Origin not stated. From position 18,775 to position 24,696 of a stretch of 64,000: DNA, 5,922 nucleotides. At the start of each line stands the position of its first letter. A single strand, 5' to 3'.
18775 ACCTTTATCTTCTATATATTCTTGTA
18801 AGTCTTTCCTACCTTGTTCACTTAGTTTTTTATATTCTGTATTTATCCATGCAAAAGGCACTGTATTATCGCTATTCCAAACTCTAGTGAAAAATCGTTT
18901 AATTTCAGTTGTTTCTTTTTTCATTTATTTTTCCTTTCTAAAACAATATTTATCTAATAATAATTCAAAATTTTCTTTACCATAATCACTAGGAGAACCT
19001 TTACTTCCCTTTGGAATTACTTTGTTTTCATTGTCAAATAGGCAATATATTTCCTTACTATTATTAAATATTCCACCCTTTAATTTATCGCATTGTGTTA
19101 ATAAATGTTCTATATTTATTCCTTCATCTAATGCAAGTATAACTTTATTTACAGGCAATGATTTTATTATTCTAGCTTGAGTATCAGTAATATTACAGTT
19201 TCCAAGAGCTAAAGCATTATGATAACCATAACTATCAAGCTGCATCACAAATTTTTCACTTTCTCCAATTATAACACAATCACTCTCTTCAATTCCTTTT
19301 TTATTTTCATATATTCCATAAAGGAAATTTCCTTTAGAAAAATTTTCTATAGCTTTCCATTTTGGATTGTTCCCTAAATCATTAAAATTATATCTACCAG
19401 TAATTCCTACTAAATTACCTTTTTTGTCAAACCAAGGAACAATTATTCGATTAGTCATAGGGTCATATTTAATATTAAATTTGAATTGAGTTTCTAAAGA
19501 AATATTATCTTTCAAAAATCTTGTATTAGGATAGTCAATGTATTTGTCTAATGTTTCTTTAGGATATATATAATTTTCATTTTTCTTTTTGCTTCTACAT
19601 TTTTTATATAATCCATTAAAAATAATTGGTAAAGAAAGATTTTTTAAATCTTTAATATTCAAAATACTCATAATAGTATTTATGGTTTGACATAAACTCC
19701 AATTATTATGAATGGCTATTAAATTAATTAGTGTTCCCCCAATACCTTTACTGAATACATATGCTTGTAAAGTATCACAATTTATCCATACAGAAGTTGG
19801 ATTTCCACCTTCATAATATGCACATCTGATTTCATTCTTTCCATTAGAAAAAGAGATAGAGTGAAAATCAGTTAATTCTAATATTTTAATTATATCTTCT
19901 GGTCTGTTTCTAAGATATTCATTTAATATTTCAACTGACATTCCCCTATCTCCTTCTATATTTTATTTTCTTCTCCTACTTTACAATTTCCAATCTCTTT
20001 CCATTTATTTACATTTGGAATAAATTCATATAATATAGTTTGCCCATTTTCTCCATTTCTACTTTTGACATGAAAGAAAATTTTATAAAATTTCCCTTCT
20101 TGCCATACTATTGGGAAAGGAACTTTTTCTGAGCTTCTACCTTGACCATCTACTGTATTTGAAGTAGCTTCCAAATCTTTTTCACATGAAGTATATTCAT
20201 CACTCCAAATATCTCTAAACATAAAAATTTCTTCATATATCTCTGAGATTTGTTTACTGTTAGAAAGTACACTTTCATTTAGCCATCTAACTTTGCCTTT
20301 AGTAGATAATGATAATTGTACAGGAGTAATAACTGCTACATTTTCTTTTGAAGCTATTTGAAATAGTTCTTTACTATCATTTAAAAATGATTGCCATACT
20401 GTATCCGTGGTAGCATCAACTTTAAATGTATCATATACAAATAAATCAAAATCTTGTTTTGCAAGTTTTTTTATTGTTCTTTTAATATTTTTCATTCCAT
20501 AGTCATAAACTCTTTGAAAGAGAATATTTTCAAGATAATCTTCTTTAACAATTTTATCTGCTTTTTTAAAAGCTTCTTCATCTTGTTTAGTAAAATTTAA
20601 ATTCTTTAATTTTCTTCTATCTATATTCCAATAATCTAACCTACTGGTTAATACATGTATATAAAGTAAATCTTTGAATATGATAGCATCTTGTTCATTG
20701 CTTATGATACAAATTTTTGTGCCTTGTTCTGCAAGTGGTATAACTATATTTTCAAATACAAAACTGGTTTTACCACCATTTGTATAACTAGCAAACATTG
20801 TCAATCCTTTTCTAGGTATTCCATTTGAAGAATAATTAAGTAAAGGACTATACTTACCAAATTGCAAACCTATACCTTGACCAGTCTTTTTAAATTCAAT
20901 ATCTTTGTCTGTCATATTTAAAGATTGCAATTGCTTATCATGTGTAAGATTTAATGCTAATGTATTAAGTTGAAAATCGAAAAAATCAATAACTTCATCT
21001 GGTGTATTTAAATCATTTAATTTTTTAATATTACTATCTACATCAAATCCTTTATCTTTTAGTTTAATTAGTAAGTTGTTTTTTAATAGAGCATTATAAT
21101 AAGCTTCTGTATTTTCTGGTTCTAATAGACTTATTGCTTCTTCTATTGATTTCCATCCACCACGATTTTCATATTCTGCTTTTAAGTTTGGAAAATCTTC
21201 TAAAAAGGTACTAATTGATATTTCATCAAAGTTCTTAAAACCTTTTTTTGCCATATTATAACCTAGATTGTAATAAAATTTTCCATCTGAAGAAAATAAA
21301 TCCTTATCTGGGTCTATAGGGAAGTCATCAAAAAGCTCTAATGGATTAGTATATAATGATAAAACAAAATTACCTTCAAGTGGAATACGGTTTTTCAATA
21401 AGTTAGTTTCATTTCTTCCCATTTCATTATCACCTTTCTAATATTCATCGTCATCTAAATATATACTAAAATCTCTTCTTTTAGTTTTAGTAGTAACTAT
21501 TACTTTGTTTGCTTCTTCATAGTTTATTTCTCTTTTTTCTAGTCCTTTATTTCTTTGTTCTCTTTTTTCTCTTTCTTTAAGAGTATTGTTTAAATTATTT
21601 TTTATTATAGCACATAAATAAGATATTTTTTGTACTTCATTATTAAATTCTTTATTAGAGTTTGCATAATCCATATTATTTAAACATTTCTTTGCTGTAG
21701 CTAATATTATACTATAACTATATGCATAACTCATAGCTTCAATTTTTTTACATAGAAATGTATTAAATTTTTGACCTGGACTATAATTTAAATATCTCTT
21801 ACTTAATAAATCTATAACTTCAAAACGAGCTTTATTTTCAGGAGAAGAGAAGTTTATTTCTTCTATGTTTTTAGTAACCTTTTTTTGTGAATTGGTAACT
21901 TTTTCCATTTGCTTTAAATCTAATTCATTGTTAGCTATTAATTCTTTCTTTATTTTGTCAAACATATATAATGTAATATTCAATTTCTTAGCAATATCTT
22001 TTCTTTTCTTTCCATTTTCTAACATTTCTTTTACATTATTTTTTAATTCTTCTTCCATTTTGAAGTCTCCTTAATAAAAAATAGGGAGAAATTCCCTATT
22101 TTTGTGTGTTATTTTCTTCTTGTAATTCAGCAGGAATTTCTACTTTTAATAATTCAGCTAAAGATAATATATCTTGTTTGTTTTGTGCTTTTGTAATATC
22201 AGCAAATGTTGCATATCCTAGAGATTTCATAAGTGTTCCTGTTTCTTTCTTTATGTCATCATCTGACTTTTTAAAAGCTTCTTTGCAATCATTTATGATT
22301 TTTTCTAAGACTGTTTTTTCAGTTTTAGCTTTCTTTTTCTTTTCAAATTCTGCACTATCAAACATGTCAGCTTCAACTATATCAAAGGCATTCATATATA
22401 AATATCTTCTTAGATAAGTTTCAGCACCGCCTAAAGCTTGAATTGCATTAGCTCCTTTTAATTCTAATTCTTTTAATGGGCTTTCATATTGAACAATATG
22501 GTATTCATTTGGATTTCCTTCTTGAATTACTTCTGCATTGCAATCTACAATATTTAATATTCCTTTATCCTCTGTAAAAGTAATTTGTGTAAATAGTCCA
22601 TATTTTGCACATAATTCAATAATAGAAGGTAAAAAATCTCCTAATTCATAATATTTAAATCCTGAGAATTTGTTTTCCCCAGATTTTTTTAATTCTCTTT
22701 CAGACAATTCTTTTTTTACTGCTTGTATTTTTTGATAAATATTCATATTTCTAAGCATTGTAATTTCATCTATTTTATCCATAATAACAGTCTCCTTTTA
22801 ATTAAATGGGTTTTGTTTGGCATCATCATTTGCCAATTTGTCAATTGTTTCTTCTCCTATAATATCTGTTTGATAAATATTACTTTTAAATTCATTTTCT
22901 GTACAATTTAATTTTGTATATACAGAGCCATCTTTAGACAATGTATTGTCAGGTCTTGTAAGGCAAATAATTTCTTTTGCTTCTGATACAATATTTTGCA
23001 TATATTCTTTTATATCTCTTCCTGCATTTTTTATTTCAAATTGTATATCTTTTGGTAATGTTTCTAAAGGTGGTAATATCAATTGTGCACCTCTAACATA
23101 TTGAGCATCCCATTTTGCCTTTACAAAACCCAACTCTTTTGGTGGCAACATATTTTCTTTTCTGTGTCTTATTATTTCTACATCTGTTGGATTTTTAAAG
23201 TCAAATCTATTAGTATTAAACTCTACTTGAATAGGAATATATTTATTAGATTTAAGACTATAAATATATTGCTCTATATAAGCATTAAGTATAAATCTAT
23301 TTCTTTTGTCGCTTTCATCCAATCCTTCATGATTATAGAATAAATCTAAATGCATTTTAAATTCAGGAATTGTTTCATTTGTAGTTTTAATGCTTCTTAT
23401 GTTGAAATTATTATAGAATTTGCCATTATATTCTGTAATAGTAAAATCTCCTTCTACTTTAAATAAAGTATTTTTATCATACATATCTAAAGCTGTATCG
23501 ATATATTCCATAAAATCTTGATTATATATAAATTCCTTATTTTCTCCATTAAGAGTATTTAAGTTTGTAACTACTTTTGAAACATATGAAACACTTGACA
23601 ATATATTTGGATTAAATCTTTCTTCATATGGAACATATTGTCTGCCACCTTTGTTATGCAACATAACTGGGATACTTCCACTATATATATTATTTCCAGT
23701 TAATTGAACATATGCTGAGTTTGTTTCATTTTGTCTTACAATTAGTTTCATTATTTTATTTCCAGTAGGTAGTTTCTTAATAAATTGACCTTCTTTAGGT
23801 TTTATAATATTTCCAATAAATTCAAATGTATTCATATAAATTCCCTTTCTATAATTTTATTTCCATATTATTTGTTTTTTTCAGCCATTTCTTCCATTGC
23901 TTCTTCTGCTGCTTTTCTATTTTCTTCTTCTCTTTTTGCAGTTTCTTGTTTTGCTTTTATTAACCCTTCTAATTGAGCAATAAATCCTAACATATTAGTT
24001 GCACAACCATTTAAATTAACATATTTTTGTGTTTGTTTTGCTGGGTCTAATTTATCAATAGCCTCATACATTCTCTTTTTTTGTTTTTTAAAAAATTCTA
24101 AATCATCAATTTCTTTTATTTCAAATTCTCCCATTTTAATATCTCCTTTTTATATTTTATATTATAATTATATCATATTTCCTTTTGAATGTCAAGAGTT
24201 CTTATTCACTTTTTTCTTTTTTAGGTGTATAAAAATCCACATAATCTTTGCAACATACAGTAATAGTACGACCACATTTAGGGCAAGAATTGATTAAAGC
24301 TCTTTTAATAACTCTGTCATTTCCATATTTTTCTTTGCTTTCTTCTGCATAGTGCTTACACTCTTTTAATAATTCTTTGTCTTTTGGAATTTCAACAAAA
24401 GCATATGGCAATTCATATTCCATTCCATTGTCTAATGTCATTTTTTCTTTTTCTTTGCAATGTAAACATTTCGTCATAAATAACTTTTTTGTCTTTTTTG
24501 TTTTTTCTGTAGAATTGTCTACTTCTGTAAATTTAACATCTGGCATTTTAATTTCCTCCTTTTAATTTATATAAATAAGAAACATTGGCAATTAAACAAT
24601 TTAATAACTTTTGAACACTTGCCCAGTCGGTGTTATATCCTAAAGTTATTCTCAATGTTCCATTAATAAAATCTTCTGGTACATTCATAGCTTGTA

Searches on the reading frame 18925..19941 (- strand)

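Call 20: search_protein_families(library=phrogs, proteins=[window:18925-19941:-], max_evalue=0.001)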
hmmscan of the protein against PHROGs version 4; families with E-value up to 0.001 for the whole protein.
window:18925-19941:- (338 aa): 2 families
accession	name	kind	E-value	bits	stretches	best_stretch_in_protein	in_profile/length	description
phrog_47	-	DNA, RNA and nucleotide metabolism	1.3e-24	87.8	1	12-329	26-330/947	DNA primase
phrog_6444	-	DNA, RNA and nucleotide metabolism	1.3e-10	41.7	1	158-270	196-308/577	DNA primase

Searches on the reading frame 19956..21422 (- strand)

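Call 20: search_protein_families(library=phrogs, proteins=[window:19956-21422:-], max_evalue=0.001)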
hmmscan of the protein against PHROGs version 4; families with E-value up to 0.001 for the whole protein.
window:19956-21422:- (488 aa): 3 families
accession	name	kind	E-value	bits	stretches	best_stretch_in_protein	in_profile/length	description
phrog_19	-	DNA, RNA and nucleotide metabolism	1.6e-30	107.5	1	11-480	159-584/621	DnaB-like replicative helicase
phrog_5482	-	unknown function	0.0002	21.2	1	169-252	13-100/341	-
phrog_239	-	DNA, RNA and nucleotide metabolism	0.00027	21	1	193-329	346-473/801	DNA primase/helicase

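Call 85: search_protein_families(library=pfam, proteins=[window:19956-21422:-], max_evalue=0.001)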
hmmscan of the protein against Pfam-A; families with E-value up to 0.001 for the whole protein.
window:19956-21422:- (488 aa): 2 families
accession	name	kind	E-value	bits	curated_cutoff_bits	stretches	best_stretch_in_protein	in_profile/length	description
PF03796.21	DnaB_C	-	3.1e-05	23.9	27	1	195-399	9-208/255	DnaB-like helicase C terminal domain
PF02646.22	RmuC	-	0.00098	18.7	26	0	311-426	148-265/291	RmuC family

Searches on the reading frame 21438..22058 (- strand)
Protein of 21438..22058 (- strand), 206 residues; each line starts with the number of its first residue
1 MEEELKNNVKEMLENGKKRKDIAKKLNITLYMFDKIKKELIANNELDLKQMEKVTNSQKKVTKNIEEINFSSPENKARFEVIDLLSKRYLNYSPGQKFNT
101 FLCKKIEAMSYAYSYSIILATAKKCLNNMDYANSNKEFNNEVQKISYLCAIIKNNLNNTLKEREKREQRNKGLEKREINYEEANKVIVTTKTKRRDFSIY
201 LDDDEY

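Call 63: search_protein_families(library=phrogs, proteins=[window:21438-22058:-], max_evalue=0.01)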
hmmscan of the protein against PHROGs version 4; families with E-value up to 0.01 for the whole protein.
window:21438-22058:- (206 aa): 3 families
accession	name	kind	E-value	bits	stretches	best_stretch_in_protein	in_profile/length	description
phrog_6344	-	unknown function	1e-08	35.9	1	113-187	114-191/208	-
phrog_25520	-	unknown function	5.1e-06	27.3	1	100-191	45-137/148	-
phrog_125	-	DNA, RNA and nucleotide metabolism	0.0057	17.2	1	8-65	171-228/254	DNA invertase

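Call 85: search_protein_families(library=pfam, proteins=[window:21438-22058:-], max_evalue=0.001)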
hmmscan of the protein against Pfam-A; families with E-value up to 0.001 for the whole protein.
window:21438-22058:- (206 aa): 0 families

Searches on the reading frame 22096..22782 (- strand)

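Call 63: search_protein_families(library=phrogs, proteins=[window:22096-22782:-], max_evalue=0.01)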
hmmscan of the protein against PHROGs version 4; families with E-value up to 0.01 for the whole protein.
window:22096-22782:- (228 aa): 2 families
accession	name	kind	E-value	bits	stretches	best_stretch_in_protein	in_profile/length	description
phrog_155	-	DNA, RNA and nucleotide metabolism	1.2e-29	105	1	9-212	62-268/308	Erf-like ssDNA annealing protein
phrog_2324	-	DNA, RNA and nucleotide metabolism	5e-14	53.3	1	11-165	7-153/193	Erf-like ssDNA annealing protein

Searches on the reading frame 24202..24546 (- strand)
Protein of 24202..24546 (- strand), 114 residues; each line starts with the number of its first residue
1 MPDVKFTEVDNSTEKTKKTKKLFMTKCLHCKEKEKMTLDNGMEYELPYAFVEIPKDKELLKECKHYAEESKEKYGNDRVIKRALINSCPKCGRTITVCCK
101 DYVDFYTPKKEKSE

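Call 63: search_protein_families(library=phrogs, proteins=[window:24202-24546:-], max_evalue=0.01)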
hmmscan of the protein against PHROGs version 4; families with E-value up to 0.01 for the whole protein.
window:24202-24546:- (114 aa): 1 family
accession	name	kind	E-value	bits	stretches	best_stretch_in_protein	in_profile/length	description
phrog_1494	-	unknown function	0.00083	19.6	1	11-95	136-209/226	-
